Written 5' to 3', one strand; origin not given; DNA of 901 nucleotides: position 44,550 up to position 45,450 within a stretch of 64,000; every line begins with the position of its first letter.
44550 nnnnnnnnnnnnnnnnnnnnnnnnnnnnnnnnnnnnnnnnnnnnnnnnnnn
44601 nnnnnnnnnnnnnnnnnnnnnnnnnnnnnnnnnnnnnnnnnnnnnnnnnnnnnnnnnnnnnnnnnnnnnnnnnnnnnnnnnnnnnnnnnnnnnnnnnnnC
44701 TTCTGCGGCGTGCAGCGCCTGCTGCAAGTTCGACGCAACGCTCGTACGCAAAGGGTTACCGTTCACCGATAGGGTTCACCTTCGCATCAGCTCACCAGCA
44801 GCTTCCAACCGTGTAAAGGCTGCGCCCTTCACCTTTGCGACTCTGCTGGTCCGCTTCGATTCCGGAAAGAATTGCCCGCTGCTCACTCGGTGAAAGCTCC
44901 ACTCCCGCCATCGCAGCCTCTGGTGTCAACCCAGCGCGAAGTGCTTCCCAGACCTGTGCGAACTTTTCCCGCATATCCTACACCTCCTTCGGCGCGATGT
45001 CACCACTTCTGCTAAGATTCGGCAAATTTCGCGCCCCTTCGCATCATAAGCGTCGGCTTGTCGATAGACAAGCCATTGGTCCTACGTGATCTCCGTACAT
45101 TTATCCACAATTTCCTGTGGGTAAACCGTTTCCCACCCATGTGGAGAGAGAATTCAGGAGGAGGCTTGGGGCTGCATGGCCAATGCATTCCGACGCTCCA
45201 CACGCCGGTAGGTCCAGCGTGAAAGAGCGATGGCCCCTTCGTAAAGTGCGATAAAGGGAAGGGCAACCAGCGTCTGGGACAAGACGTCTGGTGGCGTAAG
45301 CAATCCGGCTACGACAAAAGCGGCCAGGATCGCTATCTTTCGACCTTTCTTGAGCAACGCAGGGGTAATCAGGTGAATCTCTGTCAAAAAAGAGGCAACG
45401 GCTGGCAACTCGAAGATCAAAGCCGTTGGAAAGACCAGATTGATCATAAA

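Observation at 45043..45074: Perfect 20-bp palindrome overlapping the -35 of the candidate pheromone-precursor promoter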

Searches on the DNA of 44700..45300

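Call 61: search_rna_families(source=window, start=44700, end=45300, threshold=evalue, max_evalue=1)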
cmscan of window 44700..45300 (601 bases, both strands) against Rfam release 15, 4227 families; matches with E-value up to 1: 0.
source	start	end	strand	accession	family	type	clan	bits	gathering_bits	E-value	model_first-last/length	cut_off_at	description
